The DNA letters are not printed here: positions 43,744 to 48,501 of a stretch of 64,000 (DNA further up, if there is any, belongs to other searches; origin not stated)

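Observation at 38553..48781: metV-metF embedded in an HdrA/MvhD/HdrC-like cluster that lacks HdrB: a variant electron-bifurcating methylene-THF reductase module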

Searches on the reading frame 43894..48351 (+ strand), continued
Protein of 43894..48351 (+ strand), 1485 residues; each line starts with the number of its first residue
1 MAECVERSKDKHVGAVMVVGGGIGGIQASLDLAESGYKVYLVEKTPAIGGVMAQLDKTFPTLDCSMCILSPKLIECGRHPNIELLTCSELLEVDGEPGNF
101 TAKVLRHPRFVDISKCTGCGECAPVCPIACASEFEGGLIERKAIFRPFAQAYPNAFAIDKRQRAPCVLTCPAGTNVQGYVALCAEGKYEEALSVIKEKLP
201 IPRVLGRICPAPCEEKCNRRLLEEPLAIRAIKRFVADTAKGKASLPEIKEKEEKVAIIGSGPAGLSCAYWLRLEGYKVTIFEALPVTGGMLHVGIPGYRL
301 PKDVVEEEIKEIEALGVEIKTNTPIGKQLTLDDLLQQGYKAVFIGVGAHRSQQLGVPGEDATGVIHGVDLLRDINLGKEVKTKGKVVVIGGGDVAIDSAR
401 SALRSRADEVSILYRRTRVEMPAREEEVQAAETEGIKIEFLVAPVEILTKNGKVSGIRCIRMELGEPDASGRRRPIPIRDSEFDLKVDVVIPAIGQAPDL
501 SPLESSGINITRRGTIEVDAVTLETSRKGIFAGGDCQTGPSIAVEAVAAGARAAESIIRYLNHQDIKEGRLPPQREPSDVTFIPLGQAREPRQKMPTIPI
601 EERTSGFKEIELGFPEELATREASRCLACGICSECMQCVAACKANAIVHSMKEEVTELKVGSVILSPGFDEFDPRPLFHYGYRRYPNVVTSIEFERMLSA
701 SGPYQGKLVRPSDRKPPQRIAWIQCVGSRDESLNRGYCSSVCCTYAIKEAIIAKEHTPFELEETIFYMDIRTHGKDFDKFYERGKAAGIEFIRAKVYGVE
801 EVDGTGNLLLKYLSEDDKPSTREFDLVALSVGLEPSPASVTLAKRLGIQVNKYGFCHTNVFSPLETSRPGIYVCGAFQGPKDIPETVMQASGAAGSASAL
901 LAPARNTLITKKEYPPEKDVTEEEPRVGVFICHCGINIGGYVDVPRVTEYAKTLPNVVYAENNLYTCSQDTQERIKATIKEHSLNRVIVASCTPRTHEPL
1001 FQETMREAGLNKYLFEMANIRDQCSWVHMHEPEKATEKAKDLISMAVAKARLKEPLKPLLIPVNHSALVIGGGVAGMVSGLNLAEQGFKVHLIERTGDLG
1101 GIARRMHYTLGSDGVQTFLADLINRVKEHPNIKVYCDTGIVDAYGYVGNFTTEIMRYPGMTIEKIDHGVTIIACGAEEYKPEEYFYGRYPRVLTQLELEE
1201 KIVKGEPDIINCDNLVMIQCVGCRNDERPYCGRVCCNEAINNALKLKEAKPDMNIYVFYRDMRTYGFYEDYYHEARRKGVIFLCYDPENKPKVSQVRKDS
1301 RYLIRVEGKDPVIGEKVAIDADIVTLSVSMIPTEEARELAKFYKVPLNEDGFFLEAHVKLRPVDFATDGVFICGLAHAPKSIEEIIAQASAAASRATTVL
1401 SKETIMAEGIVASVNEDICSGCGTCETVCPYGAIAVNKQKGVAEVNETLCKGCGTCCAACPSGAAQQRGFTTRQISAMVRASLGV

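Call 20: find_related_loci(query=window:43894-48351:+, collection=genome_contigs, flank=10000)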
Query window:43894-48351:+ (1485 aa) in genome_contigs; peptide patterns used: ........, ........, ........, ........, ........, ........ (x = any residue, [..] = any of these).
599 stretches matched a pattern (row limit reached: there are more); 362 encode a relative of the query (tblastn E <= 1e-3); the best 80 are kept; 80 distinct loci.
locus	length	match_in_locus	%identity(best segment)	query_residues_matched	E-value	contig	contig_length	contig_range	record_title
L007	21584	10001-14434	78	8-1485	0e+0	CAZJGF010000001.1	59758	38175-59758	MAG TPA_asm: uncultured Dehalococcoidales bacterium isolate binchicken_co34_567 genome assembly, contig: NODE_618_length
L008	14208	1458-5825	79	30-1485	0e+0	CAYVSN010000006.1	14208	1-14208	MAG TPA_asm: uncultured Dehalococcoidales bacterium isolate SRP239594_co1_134 genome assembly, contig: NODE_1998_length_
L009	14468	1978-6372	61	30-1479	0e+0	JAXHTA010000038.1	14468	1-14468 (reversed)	MAG: Thermodesulfobacteriota bacterium isolate MAG12_tar_biofilm MAG12_38, whole genome shotgun sequence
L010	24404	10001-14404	60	26-1479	0e+0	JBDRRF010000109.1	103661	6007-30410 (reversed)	MAG: Pseudomonadota bacterium isolate MEGAHIT-group-2.86 k141_1046024, whole genome shotgun sequence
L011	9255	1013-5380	59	26-1484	0e+0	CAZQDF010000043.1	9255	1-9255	MAG TPA_asm: uncultured Dehalococcoidales bacterium isolate binchicken_co89_80 genome assembly, contig: NODE_15324_lengt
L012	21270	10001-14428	79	8-1483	0e+0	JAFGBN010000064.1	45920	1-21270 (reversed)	MAG: Dehalococcoidia bacterium isolate Zod_Metabat.1036 k87_7201078, whole genome shotgun sequence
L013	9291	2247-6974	56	8-1483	0e+0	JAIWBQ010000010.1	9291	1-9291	MAG: bacterium isolate SFP3_RM_33 k127_1034429_13451, whole genome shotgun sequence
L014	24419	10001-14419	55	9-1484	0e+0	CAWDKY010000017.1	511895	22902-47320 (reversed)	MAG: uncultured delta proteobacterium isolate MFD04492.bin.2.115 genome assembly, contig: contig_2604, whole genome shot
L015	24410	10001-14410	57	7-1475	0e+0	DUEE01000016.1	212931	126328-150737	MAG TPA_asm: Dehalococcoidia bacterium isolate A509 Contig16, whole genome shotgun sequence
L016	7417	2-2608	90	15-1485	0e+0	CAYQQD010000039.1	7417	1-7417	MAG TPA_asm: uncultured Dehalococcoidales bacterium isolate binchicken_co10_181 genome assembly, contig: NODE_9218_lengt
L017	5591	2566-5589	80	8-1388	0e+0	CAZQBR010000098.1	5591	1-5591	MAG TPA_asm: uncultured Dehalococcoidales bacterium isolate SRP068000_co3_165 genome assembly, contig: NODE_26785_length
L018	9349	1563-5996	55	8-1479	0e+0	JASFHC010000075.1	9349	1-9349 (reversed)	MAG: Desulfobacterales bacterium isolate D0608M02metaG_Bin_359 D0608M02metaG_FD_scaffold_369_c1, whole genome shotgun se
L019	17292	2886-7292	54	10-1481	0e+0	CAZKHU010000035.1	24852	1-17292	MAG TPA_asm: uncultured Syntrophus sp. isolate binchicken_co220_86 genome assembly, contig: NODE_1186_length_24852_cov_8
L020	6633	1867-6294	55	4-1481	0e+0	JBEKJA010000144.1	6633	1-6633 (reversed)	MAG: Syntrophales bacterium isolate SPRUCE 312 SPRUCE_312_144, whole genome shotgun sequence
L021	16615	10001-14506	54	2-1481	0e+0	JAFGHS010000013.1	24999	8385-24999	MAG: Deltaproteobacteria bacterium isolate Zod_Metabat.153 k87_895961, whole genome shotgun sequence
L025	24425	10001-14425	53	8-1485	0e+0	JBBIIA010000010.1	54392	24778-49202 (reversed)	MAG: Deltaproteobacteria bacterium isolate BR2F70218_bin_127 NODE_268_length_54392_cov_8.799474, whole genome shotgun se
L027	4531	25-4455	52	9-1485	0e+0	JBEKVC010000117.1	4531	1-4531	MAG: Terriglobia bacterium isolate SPRUCE 596 SPRUCE_596_117, whole genome shotgun sequence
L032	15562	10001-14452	52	6-1485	0e+0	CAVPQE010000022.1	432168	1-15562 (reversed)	MAG: uncultured Acidobacteriaceae bacterium isolate MFD00008.bin.1.161 genome assembly, contig: contig_65840, whole geno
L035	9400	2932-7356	52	10-1481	0e+0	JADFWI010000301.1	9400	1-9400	MAG: Proteobacteria bacterium isolate C4.bin.21 k83_799300, whole genome shotgun sequence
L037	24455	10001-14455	52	6-1485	0e+0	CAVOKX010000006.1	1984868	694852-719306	MAG: uncultured Acidobacteriota bacterium isolate MFD00008.bin.1.215 genome assembly, contig: contig_23554, whole genome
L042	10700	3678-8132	52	6-1485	0e+0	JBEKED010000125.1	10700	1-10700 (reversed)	MAG: Terriglobales bacterium isolate SPRUCE 199 SPRUCE_199_125, whole genome shotgun sequence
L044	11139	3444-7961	52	5-1485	0e+0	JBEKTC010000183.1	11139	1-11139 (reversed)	MAG: Candidatus Korobacteraceae bacterium isolate SPRUCE 549 SPRUCE_549_183, whole genome shotgun sequence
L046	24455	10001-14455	51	6-1485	0e+0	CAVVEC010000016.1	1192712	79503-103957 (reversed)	MAG: uncultured Acidobacteriota bacterium isolate MFD02248.bin.2.91 genome assembly, contig: contig_8784, whole genome s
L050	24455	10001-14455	52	6-1485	0e+0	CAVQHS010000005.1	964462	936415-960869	MAG: uncultured Acidobacteriaceae bacterium isolate MFD09567.bin.1.71 genome assembly, contig: contig_34050, whole genom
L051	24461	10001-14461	51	7-1485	0e+0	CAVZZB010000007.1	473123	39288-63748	MAG: uncultured Acidobacteriaceae bacterium isolate MFD01828.bin.1.12 genome assembly, contig: contig_13334, whole genom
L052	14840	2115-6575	51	8-1485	0e+0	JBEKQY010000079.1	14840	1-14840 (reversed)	MAG: Candidatus Korobacteraceae bacterium isolate SPRUCE 499 SPRUCE_499_79, whole genome shotgun sequence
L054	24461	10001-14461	52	7-1485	0e+0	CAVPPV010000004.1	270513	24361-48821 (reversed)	MAG: uncultured Acidobacteriaceae bacterium isolate MFD00008.bin.1.117 genome assembly, contig: contig_99552, whole geno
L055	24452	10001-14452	52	6-1485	0e+0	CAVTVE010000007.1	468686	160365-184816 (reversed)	MAG: uncultured Acidobacteriota bacterium isolate MFD09286.bin.2.68 genome assembly, contig: contig_19019, whole genome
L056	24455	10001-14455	52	6-1485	0e+0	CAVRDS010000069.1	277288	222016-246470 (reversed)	MAG: uncultured Acidobacteriota bacterium isolate MFD03323.bin.2.88 genome assembly, contig: contig_55602, whole genome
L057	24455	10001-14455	52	6-1485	0e+0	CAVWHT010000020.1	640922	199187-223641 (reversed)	MAG: uncultured Acidobacteriota bacterium isolate MFD01299.bin.2.91 genome assembly, contig: contig_22848, whole genome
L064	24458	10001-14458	51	6-1485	0e+0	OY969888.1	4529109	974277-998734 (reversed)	MAG: uncultured Bacteroidetes bacterium isolate MFD03726.bin.c.9 genome assembly, chromosome: 1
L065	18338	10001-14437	51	13-1485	0e+0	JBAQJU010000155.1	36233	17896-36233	MAG: Terriglobales bacterium isolate MFD06665_ilm_asm_bin27 k127_123008, whole genome shotgun sequence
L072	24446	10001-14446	52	6-1485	0e+0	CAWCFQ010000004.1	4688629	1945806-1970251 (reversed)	MAG: uncultured Acidobacteriaceae bacterium isolate MFD01231.bin.1.98 genome assembly, contig: contig_6931, whole genome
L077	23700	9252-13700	49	6-1484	0e+0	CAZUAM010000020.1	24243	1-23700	MAG TPA_asm: uncultured Planctomycetaceae bacterium isolate binchicken_co262_366 genome assembly, contig: NODE_2048_leng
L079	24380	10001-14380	53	1-1485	0e+0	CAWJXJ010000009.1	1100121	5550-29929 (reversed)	MAG: uncultured Acidobacteriaceae bacterium isolate MFD05502.bin.1.194 genome assembly, contig: contig_52411, whole geno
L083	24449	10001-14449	53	2-1485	0e+0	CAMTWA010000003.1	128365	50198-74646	MAG: uncultured Gemmatimonadetes bacterium isolate G04_MAG_00015 genome assembly, contig: G04_MAG_00015_000000000006, wh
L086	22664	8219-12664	52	9-1485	0e+0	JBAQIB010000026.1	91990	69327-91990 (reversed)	MAG: Terriglobales bacterium isolate MFD04995_ilm_asm_bin11 k127_153795, whole genome shotgun sequence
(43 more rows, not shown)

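Call 25: search_solved_structures(query=window:43894-48351:+, max_evalue=1e-10)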
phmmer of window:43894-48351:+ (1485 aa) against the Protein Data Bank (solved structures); distinct sequences matched with E-value up to 1e-10: 19.
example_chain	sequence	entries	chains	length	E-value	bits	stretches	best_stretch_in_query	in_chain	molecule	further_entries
5odc_A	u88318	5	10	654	1.5e-205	688.5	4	923-1089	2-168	Heterodisulfide reductase, subunit A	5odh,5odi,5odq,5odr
8rvu_a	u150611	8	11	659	2e-199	668.1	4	917-1077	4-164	H(2):CoB-CoM heterodisulfide,ferredoxin reductase subunit A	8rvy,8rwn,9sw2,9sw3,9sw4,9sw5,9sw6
8rvv_A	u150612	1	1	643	8e-197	659.5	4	925-1077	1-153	H(2):CoB-CoM heterodisulfide,ferredoxin reductase subunit A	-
9sfi_A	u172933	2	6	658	1.3e-163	549.5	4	16-166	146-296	CoB--CoM heterodisulfide reductase iron-sulfur subunit A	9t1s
7bkb_A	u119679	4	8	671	1.4e-160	539.4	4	923-1077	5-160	CoB--CoM heterodisulfide reductase iron-sulfur subunit A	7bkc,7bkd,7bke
9bov_A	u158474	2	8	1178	8.9e-137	460.5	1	163-639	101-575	Molybdopterin oxidoreductase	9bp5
9n5u_A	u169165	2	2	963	9.7e-133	447.1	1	164-575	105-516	NfnA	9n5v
8oh5_C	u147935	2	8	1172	1.2e-121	410.3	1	121-639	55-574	Formate dehydrogenase-O, major subunit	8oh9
4ylf_B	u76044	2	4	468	5.2e-92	312.2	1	164-562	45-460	Dihydropyrimidine dehydrogenase subunit A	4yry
5jca_L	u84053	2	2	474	2.1e-87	296.9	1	163-563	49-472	NADH-dependent Ferredoxin:NADP Oxidoreductase (NfnI) subunit alpha | NADH-dependent Ferredoxin:NADP Oxidoreductase subunit alpha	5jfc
5vj7_A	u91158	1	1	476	1.9e-77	263.9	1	163-563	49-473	Oxidoreductase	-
6s6s_G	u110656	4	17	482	1.4e-68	234.6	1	166-561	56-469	Glutamate synthase [NADPH] small chain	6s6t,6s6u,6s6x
2vdc_G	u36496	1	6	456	1.1e-66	228.3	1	166-561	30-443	GLUTAMATE SYNTHASE [NADPH] SMALL CHAIN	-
7mfm_I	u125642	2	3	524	1.6e-46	161.5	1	170-570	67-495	Glutamate synthase (NADPH) small chain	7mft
7m31_A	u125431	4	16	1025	7.5e-46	159.2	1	160-564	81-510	Dihydropyrimidine dehydrogenase [NADP(+)]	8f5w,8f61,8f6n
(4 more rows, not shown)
